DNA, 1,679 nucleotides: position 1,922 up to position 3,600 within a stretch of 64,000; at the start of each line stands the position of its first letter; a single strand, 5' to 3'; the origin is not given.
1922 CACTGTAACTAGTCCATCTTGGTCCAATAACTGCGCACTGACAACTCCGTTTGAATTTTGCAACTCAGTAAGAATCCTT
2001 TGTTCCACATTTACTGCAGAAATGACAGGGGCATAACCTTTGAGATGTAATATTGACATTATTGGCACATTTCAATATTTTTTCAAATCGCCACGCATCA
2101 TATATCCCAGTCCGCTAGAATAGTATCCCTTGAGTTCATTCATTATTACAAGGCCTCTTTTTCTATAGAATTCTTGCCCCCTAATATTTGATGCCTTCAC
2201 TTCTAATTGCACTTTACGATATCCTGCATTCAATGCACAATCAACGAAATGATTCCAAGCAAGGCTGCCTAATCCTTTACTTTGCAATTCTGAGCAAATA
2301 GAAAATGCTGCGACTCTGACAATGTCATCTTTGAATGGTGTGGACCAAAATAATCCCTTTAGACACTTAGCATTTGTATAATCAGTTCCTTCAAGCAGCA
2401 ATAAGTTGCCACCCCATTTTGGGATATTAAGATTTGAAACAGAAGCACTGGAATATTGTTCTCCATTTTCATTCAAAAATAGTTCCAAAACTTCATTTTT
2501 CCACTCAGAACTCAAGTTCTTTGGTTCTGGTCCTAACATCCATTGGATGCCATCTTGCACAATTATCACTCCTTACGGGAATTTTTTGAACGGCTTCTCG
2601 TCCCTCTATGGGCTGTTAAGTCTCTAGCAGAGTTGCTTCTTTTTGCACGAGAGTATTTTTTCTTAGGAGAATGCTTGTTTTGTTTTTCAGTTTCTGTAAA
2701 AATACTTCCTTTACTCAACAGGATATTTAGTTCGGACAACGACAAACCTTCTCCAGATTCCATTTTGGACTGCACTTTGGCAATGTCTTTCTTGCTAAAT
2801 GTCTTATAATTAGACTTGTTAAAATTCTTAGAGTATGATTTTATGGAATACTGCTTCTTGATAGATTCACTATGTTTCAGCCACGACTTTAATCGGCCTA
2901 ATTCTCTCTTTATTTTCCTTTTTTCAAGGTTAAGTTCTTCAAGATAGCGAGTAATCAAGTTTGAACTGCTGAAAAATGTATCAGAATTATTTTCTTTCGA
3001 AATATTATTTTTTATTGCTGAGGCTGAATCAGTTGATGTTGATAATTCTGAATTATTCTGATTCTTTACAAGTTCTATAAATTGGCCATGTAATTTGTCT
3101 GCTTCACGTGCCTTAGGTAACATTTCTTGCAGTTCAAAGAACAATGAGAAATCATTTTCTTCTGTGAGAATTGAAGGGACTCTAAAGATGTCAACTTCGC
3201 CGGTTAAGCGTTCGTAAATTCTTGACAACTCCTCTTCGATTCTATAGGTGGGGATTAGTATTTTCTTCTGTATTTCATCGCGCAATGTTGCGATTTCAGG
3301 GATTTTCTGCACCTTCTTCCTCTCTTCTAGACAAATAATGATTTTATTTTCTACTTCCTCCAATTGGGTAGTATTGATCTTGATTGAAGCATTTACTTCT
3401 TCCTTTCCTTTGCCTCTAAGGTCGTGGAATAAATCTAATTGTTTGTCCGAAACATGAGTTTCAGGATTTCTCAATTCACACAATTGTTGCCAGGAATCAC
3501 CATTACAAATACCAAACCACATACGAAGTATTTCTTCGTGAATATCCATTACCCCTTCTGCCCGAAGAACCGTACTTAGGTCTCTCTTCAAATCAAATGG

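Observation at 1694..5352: Translationally coupled four-gene operon: unknown helical protein, Cid1-like NTase, GNAT acetyltransferase, Roadblock/LC7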

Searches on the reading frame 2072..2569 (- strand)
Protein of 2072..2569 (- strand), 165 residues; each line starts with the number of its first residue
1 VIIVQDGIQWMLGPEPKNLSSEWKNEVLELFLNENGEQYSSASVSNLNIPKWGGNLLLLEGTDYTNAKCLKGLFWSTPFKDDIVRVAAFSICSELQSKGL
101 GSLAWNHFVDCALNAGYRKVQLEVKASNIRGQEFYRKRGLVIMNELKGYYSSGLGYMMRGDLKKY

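Call 3: search_protein_families(library=pfam, proteins=[window:2072-2569:-], max_evalue=0.1)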
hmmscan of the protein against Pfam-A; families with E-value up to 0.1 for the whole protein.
window:2072-2569:- (165 aa): 3 families
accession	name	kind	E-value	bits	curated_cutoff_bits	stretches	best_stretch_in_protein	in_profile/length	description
PF00583.31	Acetyltransf_1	-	4.8e-07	30.5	20.7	1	81-139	57-115/116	Acetyltransferase (GNAT) family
PF13673.13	Acetyltransf_10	-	0.0037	17.7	23.6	1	85-140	53-107/128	Acetyltransferase (GNAT) domain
PF13508.13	Acetyltransf_7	-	0.027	15.3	27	1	84-139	30-81/84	Acetyltransferase (GNAT) domain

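Call 4: search_protein_families(library=ncbifam, proteins=[window:2072-2569:-], max_evalue=0.1)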
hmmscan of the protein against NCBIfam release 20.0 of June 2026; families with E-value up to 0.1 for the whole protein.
window:2072-2569:- (165 aa): 5 families
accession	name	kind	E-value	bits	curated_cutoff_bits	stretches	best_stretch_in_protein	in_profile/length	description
TIGR01575.1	rimI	equivalog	3.3e-10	40.2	86.4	1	85-152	57-124/132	ribosomal protein S18-alanine N-acetyltransferase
NF053587.1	SpmdActasePaiA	equivalog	0.0023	17.7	250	1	80-142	87-149/172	spermidine/spermine N(1)-acetyltransferase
NF007025.1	PRK09491.1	equivalog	0.0044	17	173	1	90-152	69-131/145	ribosomal protein S18-alanine N-acetyltransferase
NF040503.1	resist_ArsN1a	equivalog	0.0083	15.9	170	1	89-140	80-133/159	arsinothricin resistance N-acetyltransferase ArsN1 family A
NF007853.0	PRK10562.1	equivalog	0.031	14.5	125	1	87-145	72-125/146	N-acetyltransferase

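Call 22: search_solved_structures(query=window:2072-2569:-, max_evalue=0.01, show_alignments=1)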
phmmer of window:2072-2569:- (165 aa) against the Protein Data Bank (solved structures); distinct sequences matched with E-value up to 0.01: 3.
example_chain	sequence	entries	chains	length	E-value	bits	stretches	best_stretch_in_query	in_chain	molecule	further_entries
4pv6_C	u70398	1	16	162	5.7e-06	29.4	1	64-153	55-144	N-terminal acetyltransferase complex subunit [ARD1]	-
8iym_A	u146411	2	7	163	0.00026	24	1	70-145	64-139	N-acetyltransferase domain-containing protein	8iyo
9mto_A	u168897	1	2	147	0.0059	19.6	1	89-154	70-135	[Ribosomal protein bS18]-alanine N-acetyltransferase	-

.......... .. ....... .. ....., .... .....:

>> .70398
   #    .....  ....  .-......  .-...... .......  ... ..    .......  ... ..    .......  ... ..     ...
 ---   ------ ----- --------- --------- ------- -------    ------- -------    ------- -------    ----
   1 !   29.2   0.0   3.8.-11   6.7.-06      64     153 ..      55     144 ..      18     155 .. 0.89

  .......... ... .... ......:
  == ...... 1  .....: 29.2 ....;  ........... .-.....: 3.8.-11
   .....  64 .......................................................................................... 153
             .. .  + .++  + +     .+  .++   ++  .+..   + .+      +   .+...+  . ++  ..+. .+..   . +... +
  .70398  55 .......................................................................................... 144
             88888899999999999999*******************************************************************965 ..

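Call 38: find_homologous_proteins(query=window:2072-2569:-)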
Query window:2072-2569:- (165 aa): 67 proteins with E <= 0.001 among 94 candidates.
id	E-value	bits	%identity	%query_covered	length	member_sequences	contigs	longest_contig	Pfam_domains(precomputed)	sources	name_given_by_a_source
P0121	1.4e-105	368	99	100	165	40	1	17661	PF00583.32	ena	-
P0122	6.1e-88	311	83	100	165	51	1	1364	PF00583.32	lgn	-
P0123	2.0e-87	309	83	99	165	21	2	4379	PF00583.32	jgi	-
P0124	4.5e-86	305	81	98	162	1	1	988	PF00583.32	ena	-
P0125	1.7e-85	303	81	100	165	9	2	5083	PF00583.32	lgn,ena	-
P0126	3.1e-85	302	81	98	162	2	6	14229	PF00583.32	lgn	-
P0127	8.9e-81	288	78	100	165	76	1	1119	PF00583.32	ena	-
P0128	1.1e-76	274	77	96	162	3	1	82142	PF00583.32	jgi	jgi:ribosomal protein S18 acetylase RimI-like enzyme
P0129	6.5e-76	272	73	100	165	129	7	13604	PF00583.32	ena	-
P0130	2.0e-63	231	73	97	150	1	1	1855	-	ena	-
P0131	1.7e-52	196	59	93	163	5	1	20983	PF13673.14,PF13508.14,PF00583.32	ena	-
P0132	3.1e-52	195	60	95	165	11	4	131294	PF13673.14,PF13302.14,PF13508.14,PF00583.32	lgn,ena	-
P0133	3.9e-51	191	58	95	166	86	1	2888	PF13673.14,PF13302.14,PF13508.14,PF00583.32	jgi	-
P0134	5.4e-51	191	59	95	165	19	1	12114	PF13673.14,PF13302.14,PF13508.14,PF00583.32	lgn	-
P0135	2.8e-50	188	58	95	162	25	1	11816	PF13673.14,PF13508.14,PF00583.32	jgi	-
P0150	4.5e-44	168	48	94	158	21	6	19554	PF00583.32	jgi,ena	jgi:ribosomal protein S18 acetylase RimI-like enzyme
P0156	9.3e-42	161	49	95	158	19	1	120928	PF00583.32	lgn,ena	-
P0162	2.2e-41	159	52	94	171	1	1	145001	PF00583.32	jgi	-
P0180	4.7e-39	152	50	94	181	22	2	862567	PF00583.32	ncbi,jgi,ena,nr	ncbi:MAG: N-acetyltransferase [Candidatus Poseidoniales archaeon]|nr:MAG: N-acetyltransferase [Candi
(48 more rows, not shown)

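Call 65: search_protein_families(library=padloc, proteins=[window:2072-2569:-], max_evalue=0.01)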
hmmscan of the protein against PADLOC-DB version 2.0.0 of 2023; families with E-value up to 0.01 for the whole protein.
window:2072-2569:- (165 aa): 0 families

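Call 68: predict_structure(alignment_id=A4)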
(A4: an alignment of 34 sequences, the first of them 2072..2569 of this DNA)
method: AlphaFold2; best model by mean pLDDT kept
length: 165 residues; sequences in the alignment: 34
mean_pLDDT: 93.1   pTM: 0.88
mean pLDDT of the five models: 93.1, 92.9, 92.7, 92.6, 91.7
residues with pLDDT >= 90: 135; 70-90: 25; 50-70: 5; < 50: 0
segments of 3 or more residues with pLDDT < 50: none
pLDDT, mean of each block of 10 residues (from residue 1): 77 94 96 90 91 95 92 95 95 94 96 97 95 96 93 93 90
secondary structure, 60 per line:
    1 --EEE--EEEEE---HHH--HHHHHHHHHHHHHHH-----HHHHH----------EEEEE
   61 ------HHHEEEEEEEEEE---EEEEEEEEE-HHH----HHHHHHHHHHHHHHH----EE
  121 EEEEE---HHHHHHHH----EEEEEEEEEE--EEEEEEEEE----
elements in order: E3-5 E8-12 H21-35 H41-45 E56-60 E70-79 E83-91 H100-114 E119-125 H129-136 E141-150 E153-161

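Call 71: fold_search(model_id=the predicted structure, library=pdb)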
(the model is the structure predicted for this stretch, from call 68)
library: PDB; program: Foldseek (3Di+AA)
matches with E <= 10: 1607; with E <= 0.001: 869
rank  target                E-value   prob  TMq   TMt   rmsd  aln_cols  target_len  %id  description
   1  4pv6_C                7.8e-12  1.00  0.77  0.83   2.5       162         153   20  Crystal Structure Analysis of Ard1 from Thermoplasma volcanium (released 2015-01-21)
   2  4pv6_F                1.2e-11  1.00  0.76  0.83   2.7       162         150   20  Crystal Structure Analysis of Ard1 from Thermoplasma volcanium (released 2015-01-21)
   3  4pv6_E                2.0e-11  1.00  0.77  0.84   2.7       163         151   20  Crystal Structure Analysis of Ard1 from Thermoplasma volcanium (released 2015-01-21)
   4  4pv6_D                4.7e-11  1.00  0.76  0.85   2.5       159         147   20  Crystal Structure Analysis of Ard1 from Thermoplasma volcanium (released 2015-01-21)
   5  4pv6_B                5.0e-11  1.00  0.76  0.84   2.8       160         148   20  Crystal Structure Analysis of Ard1 from Thermoplasma volcanium (released 2015-01-21)
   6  4pv6_I                5.3e-11  1.00  0.77  0.84   2.7       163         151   20  Crystal Structure Analysis of Ard1 from Thermoplasma volcanium (released 2015-01-21)
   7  4pv6_J                6.4e-11  1.00  0.76  0.82   2.9       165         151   21  Crystal Structure Analysis of Ard1 from Thermoplasma volcanium (released 2015-01-21)
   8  4pv6_L                8.1e-11  1.00  0.75  0.82   3.1       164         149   20  Crystal Structure Analysis of Ard1 from Thermoplasma volcanium (released 2015-01-21)
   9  4pv6_K                6.7e-10  1.00  0.76  0.83   2.9       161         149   20  Crystal Structure Analysis of Ard1 from Thermoplasma volcanium (released 2015-01-21)
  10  4pv6_A                7.5e-10  1.00  0.77  0.82   3.0       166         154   21  Crystal Structure Analysis of Ard1 from Thermoplasma volcanium (released 2015-01-21)
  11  5isv_B                8.0e-10  1.00  0.72  0.76   3.1       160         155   15  Crystal structure of the ribosomal-protein-S18-alanine N-acetyltransferase from Escherichia coli (released 2016-04-13)
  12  4ua3_A                9.6e-10  1.00  0.72  0.65   5.3       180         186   14  Crystal structure of selenomethionine labeled SpNatD (released 2015-01-28)
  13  5c88_A                1.8e-09  1.00  0.69  0.71   4.0       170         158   16  Crystal structure of Ard1 N-terminal acetyltransferase from Sulfolobus solfataricus in monoclinic form (released 2016-01-13)
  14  7rb3_A                2.2e-09  1.00  0.73  0.82   2.7       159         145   16  Cryo-EM structure of human binary NatC complex with a Bisubstrate inhibitor (released 2023-01-11)
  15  1y9k_A                2.8e-09  1.00  0.64  0.68   3.9       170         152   16  IAA acetyltransferase from Bacillus cereus ATCC 14579 (released 2005-02-01)
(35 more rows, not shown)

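Call 101: find_encoding_contigs(protein=P0180, flank=6000, max_places=1)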
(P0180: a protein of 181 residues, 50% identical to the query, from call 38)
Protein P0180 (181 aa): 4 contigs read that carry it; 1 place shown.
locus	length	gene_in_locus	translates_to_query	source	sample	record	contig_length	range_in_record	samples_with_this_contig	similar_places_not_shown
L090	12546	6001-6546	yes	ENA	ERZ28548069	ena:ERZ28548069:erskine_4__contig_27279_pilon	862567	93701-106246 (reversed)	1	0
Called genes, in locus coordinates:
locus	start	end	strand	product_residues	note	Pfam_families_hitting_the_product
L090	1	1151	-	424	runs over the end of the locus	-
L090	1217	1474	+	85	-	-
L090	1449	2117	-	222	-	PF01325:Fe_dep_repress, PF09339:HTH_IclR (faint), PF12802:MarR_2 (faint), PF02742:Fe_dep_repr_C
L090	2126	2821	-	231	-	PF15777:Anti-TRAP (faint), PF23547:Zn_ribbon_FGT1_1 (faint)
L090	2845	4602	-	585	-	-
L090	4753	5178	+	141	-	-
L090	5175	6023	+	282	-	-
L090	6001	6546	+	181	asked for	PF00583:Acetyltransf_1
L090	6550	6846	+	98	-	-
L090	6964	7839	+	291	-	-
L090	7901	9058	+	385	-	PF06849:DUF1246, PF06973:DUF1297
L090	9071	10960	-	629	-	PF01841:Transglut_core (weak)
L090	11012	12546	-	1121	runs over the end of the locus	-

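Call 102: find_encoding_contigs(protein=P0150, flank=6000, max_places=1)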
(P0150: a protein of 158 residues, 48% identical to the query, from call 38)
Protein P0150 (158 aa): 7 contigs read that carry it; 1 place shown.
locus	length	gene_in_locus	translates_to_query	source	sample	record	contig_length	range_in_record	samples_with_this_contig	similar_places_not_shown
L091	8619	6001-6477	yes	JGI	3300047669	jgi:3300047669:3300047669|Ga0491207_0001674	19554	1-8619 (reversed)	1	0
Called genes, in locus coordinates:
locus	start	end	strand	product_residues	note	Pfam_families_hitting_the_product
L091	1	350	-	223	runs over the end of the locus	PF01325:Fe_dep_repress, PF01047:MarR (faint), PF02742:Fe_dep_repr_C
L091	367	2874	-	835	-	PF07705:CARDB (faint), PF13717:Zn_ribbon_4 (faint)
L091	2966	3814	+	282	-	PF23435:DUF7121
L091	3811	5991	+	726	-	PF22600:MTPAP-like_central, PF01909:NTP_transf_2 (weak), PF03828:PAP_assoc (weak)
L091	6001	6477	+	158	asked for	PF00583:Acetyltransf_1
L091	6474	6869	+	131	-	-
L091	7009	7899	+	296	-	PF23435:DUF7121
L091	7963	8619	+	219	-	?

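Call 104: find_encoding_contigs(protein=P0156, flank=6000, max_places=1)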
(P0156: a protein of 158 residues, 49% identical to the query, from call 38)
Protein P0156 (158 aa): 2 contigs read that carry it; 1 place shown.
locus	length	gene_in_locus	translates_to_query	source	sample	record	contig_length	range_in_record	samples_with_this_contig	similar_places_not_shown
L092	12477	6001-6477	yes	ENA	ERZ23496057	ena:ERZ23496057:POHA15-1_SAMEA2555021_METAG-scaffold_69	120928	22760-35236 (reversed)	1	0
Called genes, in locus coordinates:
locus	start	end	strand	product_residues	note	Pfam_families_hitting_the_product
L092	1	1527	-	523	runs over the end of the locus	-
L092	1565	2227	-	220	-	PF01325:Fe_dep_repress, PF02742:Fe_dep_repr_C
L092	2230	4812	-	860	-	PF15777:Anti-TRAP (faint)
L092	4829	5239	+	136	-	-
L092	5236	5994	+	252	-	-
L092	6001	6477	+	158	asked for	PF00583:Acetyltransf_1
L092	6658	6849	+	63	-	-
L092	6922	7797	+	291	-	PF23435:DUF7121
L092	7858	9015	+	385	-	PF06849:DUF1246, PF06973:DUF1297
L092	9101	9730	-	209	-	-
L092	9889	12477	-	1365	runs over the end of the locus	-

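Call 105: find_encoding_contigs(protein=P0162, flank=6000, max_places=1)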
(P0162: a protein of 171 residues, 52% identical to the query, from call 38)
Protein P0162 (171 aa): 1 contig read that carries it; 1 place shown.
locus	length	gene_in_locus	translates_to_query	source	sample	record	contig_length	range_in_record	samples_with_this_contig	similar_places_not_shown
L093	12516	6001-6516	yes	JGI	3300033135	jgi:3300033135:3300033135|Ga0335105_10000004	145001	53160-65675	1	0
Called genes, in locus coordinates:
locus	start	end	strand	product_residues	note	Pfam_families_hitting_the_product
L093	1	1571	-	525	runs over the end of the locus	-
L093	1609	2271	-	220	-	PF01325:Fe_dep_repress, PF02742:Fe_dep_repr_C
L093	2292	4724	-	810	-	-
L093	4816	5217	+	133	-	-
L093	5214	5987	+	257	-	-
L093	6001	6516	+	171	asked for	PF00583:Acetyltransf_1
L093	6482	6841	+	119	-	-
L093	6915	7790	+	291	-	PF23435:DUF7121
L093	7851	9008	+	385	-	PF06849:DUF1246, PF06973:DUF1297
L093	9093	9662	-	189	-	-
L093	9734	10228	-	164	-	-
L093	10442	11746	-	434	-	-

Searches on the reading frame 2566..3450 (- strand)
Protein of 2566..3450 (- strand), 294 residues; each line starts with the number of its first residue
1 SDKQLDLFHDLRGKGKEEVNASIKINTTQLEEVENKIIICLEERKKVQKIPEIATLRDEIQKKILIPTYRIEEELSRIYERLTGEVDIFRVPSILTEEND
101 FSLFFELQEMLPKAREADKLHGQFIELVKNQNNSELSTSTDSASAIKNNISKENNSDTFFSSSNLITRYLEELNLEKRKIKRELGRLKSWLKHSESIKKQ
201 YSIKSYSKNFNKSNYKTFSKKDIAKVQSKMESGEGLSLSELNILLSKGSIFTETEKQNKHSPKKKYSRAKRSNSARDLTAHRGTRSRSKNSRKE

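Call 31: search_protein_families(library=pfam, proteins=[window:2566-3450:-], max_evalue=0.1)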
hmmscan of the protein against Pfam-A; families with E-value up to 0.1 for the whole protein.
window:2566-3450:- (294 aa): 1 family
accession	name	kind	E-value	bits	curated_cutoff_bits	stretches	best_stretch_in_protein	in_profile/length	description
PF19191.5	HEF_HK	-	0.087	13.8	24.1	0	172-206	12-47/67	HEF_HK domain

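Call 87: search_solved_structures(query=A6, max_evalue=1)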
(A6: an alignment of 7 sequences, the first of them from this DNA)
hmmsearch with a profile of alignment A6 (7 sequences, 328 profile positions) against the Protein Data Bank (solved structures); distinct sequences matched with E-value up to 1: 0.
